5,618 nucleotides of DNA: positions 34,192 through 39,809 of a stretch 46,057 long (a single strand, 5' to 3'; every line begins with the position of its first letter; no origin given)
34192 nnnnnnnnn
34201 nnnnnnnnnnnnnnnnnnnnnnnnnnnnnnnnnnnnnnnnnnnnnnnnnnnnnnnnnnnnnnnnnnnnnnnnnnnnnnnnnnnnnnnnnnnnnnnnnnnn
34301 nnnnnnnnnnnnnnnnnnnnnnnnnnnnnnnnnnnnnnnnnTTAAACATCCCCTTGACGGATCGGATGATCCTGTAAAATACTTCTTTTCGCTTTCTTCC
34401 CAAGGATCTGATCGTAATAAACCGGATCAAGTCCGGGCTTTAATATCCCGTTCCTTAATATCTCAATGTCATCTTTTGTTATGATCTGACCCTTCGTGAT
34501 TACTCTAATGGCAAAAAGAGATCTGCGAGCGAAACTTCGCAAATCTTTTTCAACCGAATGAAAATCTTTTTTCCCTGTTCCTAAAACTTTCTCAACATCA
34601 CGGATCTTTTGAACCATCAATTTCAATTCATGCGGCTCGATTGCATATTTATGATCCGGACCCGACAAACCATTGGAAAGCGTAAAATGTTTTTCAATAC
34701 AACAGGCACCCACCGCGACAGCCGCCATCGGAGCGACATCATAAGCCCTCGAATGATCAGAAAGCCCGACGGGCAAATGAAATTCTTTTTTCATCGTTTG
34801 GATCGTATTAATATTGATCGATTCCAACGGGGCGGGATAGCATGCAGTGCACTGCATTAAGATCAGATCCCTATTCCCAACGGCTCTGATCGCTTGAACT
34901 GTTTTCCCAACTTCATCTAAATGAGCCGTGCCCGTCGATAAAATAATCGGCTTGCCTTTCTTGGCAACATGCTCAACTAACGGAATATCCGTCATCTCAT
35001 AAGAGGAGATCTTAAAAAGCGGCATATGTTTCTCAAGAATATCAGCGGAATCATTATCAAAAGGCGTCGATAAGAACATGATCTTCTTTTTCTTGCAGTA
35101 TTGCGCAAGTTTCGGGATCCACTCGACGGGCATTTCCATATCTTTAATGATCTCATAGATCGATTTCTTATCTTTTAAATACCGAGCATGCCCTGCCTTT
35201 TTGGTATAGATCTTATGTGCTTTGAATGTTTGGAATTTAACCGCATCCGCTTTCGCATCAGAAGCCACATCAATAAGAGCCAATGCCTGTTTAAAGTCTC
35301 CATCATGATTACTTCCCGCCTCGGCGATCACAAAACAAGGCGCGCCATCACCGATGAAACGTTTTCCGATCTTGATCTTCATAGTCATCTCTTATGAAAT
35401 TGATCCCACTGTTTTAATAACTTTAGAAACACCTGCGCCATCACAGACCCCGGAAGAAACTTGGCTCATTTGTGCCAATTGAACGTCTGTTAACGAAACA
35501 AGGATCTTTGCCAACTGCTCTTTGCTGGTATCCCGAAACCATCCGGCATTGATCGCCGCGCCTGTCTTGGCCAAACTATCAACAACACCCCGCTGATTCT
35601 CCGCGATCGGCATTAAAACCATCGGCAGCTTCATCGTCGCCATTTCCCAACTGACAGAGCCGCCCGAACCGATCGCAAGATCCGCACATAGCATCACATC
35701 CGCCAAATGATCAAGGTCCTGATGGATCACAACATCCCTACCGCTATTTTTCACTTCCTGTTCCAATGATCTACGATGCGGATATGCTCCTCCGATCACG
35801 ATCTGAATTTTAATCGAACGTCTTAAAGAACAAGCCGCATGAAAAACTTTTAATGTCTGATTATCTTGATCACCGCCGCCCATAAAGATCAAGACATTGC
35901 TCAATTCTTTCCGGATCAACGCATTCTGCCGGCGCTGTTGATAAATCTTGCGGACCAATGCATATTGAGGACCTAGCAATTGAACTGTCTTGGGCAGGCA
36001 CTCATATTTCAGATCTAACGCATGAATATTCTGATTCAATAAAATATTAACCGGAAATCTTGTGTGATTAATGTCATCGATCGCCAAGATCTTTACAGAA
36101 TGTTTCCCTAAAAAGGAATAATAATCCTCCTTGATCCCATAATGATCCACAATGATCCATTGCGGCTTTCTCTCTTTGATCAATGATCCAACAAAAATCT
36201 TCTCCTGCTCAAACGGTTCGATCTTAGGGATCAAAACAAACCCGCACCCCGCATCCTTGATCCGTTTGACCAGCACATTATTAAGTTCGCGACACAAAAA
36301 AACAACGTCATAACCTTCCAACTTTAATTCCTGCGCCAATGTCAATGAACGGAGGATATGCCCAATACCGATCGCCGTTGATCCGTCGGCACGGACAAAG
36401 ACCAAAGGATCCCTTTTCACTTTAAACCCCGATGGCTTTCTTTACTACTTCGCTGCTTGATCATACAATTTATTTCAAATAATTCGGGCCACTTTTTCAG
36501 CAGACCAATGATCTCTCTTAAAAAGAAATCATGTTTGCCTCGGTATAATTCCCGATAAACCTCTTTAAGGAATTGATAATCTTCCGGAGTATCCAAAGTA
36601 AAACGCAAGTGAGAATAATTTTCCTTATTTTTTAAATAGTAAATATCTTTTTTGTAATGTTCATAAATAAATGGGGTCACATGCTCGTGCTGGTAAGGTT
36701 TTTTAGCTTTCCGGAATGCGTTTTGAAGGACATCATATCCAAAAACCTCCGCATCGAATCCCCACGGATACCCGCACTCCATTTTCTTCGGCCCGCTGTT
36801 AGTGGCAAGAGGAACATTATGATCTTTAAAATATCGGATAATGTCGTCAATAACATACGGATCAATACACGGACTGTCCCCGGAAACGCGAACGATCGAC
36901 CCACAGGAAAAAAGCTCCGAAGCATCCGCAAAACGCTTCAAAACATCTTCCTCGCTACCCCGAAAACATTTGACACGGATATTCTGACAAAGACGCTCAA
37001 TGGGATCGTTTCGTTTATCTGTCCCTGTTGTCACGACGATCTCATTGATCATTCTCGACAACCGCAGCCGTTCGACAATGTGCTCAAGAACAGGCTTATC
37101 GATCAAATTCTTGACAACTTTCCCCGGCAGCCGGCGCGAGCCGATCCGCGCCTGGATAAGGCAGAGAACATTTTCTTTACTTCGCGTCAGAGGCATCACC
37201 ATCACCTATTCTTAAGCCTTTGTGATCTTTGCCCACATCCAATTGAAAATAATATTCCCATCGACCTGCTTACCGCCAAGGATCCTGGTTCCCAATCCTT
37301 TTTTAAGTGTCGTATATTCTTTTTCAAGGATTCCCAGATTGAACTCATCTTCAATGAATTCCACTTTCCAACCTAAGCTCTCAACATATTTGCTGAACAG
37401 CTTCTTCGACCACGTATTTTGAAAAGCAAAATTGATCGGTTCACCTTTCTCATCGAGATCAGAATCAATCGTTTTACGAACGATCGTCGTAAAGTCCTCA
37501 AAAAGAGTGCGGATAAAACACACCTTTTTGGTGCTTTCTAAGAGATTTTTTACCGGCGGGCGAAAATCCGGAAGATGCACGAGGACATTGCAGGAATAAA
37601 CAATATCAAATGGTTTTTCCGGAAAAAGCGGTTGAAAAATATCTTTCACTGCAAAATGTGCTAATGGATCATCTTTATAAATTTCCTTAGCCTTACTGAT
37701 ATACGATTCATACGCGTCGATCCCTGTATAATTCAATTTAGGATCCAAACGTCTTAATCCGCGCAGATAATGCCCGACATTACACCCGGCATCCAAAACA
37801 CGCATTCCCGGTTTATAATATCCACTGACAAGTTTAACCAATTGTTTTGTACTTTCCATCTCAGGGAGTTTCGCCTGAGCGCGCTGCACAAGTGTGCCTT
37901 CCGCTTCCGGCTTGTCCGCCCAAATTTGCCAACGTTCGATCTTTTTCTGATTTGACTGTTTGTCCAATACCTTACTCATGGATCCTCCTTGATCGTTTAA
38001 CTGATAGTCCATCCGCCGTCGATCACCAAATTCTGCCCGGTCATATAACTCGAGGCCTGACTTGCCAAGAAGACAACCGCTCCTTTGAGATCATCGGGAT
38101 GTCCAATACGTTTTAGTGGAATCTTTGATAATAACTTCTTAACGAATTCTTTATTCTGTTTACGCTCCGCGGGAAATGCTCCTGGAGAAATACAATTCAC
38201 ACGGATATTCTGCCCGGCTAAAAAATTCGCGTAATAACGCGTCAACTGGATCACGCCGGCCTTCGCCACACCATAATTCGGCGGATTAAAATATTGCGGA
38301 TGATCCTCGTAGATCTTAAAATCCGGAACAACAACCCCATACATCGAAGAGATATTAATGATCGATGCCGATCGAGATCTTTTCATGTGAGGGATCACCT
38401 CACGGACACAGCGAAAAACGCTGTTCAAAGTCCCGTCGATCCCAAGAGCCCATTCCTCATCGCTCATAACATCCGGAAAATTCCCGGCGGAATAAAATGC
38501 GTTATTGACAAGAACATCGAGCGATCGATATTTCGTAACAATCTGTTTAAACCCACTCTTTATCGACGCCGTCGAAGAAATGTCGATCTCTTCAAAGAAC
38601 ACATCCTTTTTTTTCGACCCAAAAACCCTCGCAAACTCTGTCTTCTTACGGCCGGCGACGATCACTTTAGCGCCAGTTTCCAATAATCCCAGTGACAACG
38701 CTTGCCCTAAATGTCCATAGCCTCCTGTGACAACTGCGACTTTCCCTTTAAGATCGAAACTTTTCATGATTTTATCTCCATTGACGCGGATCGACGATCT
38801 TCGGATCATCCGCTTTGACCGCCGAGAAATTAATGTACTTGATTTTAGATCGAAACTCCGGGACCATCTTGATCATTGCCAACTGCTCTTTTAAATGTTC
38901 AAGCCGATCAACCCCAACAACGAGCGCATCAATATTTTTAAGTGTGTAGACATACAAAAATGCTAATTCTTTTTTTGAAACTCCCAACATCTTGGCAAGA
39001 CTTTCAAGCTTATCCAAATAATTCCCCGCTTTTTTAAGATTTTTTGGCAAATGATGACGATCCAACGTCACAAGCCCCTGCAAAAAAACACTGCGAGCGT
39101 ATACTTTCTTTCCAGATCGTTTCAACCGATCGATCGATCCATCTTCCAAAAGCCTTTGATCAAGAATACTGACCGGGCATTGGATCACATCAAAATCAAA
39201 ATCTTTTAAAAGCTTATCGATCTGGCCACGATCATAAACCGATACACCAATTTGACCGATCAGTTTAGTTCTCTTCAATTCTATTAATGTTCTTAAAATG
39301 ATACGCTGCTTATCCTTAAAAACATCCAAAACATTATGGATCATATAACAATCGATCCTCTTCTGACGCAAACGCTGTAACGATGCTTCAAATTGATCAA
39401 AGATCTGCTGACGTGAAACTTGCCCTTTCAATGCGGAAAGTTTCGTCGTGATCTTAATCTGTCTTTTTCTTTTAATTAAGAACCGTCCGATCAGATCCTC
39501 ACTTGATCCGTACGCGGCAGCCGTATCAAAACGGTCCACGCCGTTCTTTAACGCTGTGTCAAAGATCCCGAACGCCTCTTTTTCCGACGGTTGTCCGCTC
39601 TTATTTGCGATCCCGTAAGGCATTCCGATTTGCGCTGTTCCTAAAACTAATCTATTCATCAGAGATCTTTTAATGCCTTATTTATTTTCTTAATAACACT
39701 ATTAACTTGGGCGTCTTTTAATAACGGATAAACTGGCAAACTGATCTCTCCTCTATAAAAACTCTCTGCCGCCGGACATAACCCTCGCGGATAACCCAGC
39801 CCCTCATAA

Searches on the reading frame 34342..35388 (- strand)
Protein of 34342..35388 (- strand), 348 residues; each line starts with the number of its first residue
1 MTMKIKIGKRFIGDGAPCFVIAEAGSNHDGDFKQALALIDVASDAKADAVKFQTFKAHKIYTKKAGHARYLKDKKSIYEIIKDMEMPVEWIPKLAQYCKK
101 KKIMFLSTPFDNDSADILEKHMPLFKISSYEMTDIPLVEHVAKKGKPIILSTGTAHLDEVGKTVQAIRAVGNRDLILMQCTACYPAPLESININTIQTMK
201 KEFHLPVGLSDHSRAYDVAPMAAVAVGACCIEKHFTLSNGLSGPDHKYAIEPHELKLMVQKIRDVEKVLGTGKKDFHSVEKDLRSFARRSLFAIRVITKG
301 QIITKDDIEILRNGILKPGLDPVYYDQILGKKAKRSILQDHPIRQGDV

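Call 5: search_protein_families(library=pfam, proteins=[window:34342-35388:-], max_evalue=0.01)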
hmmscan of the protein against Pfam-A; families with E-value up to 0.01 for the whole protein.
window:34342-35388:- (348 aa): 4 families
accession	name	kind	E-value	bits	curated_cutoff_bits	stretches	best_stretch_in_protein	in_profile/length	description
PF03102.20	NeuB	-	2.1e-87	293.1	22.1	1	38-274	1-241/241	NeuB family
PF08666.17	SAF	-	2.3e-09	38.1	21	1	288-348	1-62/63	SAF domain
PF13144.11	ChapFlgA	-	0.00034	21.1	23.8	1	291-348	4-60/122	Chaperone for flagella basal body P-ring formation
PF00793.26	DAHP_synth_1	-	0.0021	17.5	25.5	1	11-207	11-196/270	DAHP synthetase I family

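Call 71: search_protein_families(library=ncbifam, proteins=[window:34342-35388:-], max_evalue=1e-10)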
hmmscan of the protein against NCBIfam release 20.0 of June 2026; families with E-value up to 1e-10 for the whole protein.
window:34342-35388:- (348 aa): 4 families
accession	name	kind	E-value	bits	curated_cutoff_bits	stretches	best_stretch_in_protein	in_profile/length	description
TIGR03569.1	NeuB_NnaB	equivalog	2.6e-111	371.9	399.65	1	18-342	1-328/329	N-acetylneuraminate synthase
TIGR03586.1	PseI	equivalog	5.3e-93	311.8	340.25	1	18-342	2-326/327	pseudaminic acid synthase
TIGR01361.1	DAHP_synth_Bsub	equivalog_domain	1.5e-11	44.1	267.75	0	100-263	87-258/260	3-deoxy-7-phosphoheptulonate synthase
NF006421.0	PRK08673.1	subfamily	2.2e-11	43.6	335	1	99-270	155-334/338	3-deoxy-7-phosphoheptulonate synthase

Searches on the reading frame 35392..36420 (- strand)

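Call 5: search_protein_families(library=pfam, proteins=[window:35392-36420:-], max_evalue=0.01)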
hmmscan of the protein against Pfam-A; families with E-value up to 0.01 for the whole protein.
window:35392-36420:- (342 aa): 2 families
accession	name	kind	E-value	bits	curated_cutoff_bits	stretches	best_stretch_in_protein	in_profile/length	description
PF04101.22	Glyco_tran_28_C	-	0.001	19.6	22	1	200-313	28-143/166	Glycosyltransferase family 28 C-terminal domain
PF13692.12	Glyco_trans_1_4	-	0.0059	17.3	27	0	175-287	2-121/142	Glycosyl transferases group 1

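Call 71: search_protein_families(library=ncbifam, proteins=[window:35392-36420:-], max_evalue=1e-10)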
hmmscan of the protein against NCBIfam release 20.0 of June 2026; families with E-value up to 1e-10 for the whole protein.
window:35392-36420:- (342 aa): 1 family
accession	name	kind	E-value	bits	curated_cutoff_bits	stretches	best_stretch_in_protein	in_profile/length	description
TIGR03590.1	PseG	equivalog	1.8e-72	244.3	153.55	1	7-280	3-277/280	UDP-2,4-diacetamido-2,4,6-trideoxy-beta-L-altropyranose hydrolase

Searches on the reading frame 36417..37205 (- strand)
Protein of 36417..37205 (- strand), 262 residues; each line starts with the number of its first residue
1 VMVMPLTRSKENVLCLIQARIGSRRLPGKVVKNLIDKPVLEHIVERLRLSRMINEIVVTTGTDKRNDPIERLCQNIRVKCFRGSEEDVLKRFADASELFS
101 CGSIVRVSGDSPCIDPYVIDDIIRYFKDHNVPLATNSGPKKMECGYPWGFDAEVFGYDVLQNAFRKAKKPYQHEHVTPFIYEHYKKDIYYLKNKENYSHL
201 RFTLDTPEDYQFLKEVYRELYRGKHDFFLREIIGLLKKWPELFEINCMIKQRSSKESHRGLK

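Call 5: search_protein_families(library=pfam, proteins=[window:36417-37205:-], max_evalue=0.01)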
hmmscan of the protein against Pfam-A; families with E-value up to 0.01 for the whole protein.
window:36417-37205:- (262 aa): 2 families
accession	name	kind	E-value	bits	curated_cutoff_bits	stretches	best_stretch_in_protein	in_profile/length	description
PF02348.25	CTP_transf_3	-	4.9e-33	115.2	22.6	1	15-217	2-206/217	Cytidylyltransferase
PF12804.13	NTP_transf_3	-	0.00058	20.5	27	1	29-135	16-120/160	MobA-like NTP transferase domain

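Call 71: search_protein_families(library=ncbifam, proteins=[window:36417-37205:-], max_evalue=1e-10)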
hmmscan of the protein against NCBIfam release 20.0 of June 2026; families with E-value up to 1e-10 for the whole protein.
window:36417-37205:- (262 aa): 4 families
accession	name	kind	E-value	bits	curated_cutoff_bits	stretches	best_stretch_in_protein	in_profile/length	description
NF009905.0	PRK13368.1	subfamily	5.4e-17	61.9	255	1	12-135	2-124/243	3-deoxy-manno-octulosonate cytidylyltransferase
NF003952.0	PRK05450.1-5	subfamily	5.5e-15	55.2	193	1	12-133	2-124/250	3-deoxy-manno-octulosonate cytidylyltransferase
NF003950.0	PRK05450.1-3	subfamily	1.5e-14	53.9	234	1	12-137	2-129/248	3-deoxy-manno-octulosonate cytidylyltransferase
NF003948.0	PRK05450.1-1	equivalog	1.3e-11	44.2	281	1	10-137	3-131/248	3-deoxy-manno-octulosonate cytidylyltransferase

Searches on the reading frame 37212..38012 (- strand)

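Call 5: search_protein_families(library=pfam, proteins=[window:37212-38012:-], max_evalue=0.01)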
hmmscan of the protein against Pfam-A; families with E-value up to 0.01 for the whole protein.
window:37212-38012:- (266 aa): 5 families
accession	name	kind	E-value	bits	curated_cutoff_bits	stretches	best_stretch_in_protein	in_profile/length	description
PF13489.12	Methyltransf_23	-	7.7e-12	45.7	27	1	57-195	11-134/164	Methyltransferase domain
PF08242.18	Methyltransf_12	-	8.9e-12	46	30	1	73-159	1-90/98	Methyltransferase domain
PF13649.12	Methyltransf_25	-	2.7e-11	44.4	27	1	72-150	1-80/97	Methyltransferase domain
PF08241.18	Methyltransf_11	-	1.3e-10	42.2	21.2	1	73-156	1-82/95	Methyltransferase domain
PF13847.12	Methyltransf_31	-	1.3e-10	41.6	27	1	67-162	2-102/145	Methyltransferase domain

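Call 71: search_protein_families(library=ncbifam, proteins=[window:37212-38012:-], max_evalue=1e-10)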
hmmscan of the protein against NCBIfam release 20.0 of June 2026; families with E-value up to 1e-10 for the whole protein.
window:37212-38012:- (266 aa): 0 families

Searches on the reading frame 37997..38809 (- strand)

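Call 5: search_protein_families(library=pfam, proteins=[window:37997-38809:-], max_evalue=0.01)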
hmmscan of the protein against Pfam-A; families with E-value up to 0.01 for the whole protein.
window:37997-38809:- (270 aa): 6 families
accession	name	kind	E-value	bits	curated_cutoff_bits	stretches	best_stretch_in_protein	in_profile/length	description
PF13561.12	adh_short_C2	-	1.5e-48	165.9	27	1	35-268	9-236/236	Enoyl-(Acyl carrier protein) reductase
PF00106.31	adh_short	-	1.2e-36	126.5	26.6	1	23-219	1-189/195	short chain dehydrogenase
PF01370.27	Epimerase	-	9.8e-07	28.9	20.9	1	26-195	2-158/240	NAD dependent epimerase/dehydratase family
PF08659.16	KR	-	8.2e-06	26.3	22.6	1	26-121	4-106/180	KR domain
PF16363.11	GDP_Man_Dehyd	-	4.1e-05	23.6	27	1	27-195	2-169/332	GDP-mannose 4,6 dehydratase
PF03807.23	F420_oxidored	-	0.0012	19.8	21.6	1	23-64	1-41/94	NADP oxidoreductase coenzyme F420-dependent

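Call 71: search_protein_families(library=ncbifam, proteins=[window:37997-38809:-], max_evalue=1e-10)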
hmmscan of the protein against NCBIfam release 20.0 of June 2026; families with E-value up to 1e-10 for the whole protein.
window:37997-38809:- (270 aa): 180 families (the best 25 are shown)
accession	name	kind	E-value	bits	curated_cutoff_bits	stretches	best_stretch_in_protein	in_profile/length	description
NF006070.0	PRK08213.1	subfamily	8.3e-50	169.7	279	1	13-269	3-258/259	gluconate 5-dehydrogenase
NF006619.0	PRK09186.1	equivalog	1.3e-49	169.1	255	1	20-269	2-256/256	oxidoreductase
NF004197.0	PRK05653.1-1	equivalog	2.2e-48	165.1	332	1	19-268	4-247/249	3-oxoacyl-ACP reductase FabG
NF009466.0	PRK12826.1-2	subfamily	6e-48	163.5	222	1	23-267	4-244/248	3-oxoacyl-ACP reductase FabG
TIGR01830.1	3oxo_ACP_reduc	equivalog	2.7e-47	161.5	297.75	1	25-266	1-237/239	3-oxoacyl-[acyl-carrier-protein] reductase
NF005559.1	PRK07231.1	subfamily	7.7e-46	156.6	215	1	20-268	2-248/249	glucose 1-dehydrogenase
NF005390.0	PRK06935.1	equivalog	5.4e-45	153.8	369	1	15-268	8-256/258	2-dehydro-3-deoxy-D-gluconate 5-dehydrogenase KduD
NF052558.1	MBtsdlDhBudC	equivalog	4.2e-43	147.7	270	1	21-269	2-243/250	meso-2,3-butanediol dehydrogenase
NF009464.0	PRK12824.1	subfamily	4.4e-43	147.7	269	1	23-268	3-243/245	3-oxoacyl-ACP reductase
NF004791.0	PRK06138.1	equivalog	7e-43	146.7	312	1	19-269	2-251/252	SDR family oxidoreductase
NF004198.0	PRK05653.1-3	equivalog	2.5e-42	145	296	1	20-268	5-247/248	3-oxoacyl-ACP reductase FabG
NF009468.0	PRK12826.1-4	equivalog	2.6e-42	145.3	318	1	19-268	4-248/256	SDR family oxidoreductase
TIGR01832.1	kduD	equivalog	6e-42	143.8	338.85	1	18-268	1-246/248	2-dehydro-3-deoxy-D-gluconate 5-dehydrogenase KduD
NF005446.0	PRK07035.1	equivalog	6.5e-42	143.5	373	1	15-268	4-254/255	SDR family oxidoreductase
NF005853.0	PRK07774.1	equivalog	5.8e-41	140.5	303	1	18-269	2-248/250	SDR family oxidoreductase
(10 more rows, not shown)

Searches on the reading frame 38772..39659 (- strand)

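Call 5: search_protein_families(library=pfam, proteins=[window:38772-39659:-], max_evalue=0.01)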
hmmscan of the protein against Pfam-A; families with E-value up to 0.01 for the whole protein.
window:38772-39659:- (295 aa): 1 family
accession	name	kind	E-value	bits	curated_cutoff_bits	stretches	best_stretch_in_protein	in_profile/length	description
PF00248.27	Aldo_ket_red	-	1.1e-37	130.1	24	1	3-265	1-276/291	Aldo/keto reductase family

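Call 71: search_protein_families(library=ncbifam, proteins=[window:38772-39659:-], max_evalue=1e-10)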
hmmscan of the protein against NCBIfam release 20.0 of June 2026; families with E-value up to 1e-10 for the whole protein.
window:38772-39659:- (295 aa): 3 families
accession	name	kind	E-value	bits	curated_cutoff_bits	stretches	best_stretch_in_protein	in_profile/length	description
NF011432.0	PRK14863.1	equivalog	2.3e-29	102.9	244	1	2-294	6-290/292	bifunctional regulator KidO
NF049922.1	MethglyxlRedYdjG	equivalog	2.5e-16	59.6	550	1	3-215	15-245/326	NADH-dependent methylglyoxal reductase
TIGR01293.1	Kv_beta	subfamily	3.9e-11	42.6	365.4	0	21-109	25-123/319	voltage-dependent potassium channel subunit beta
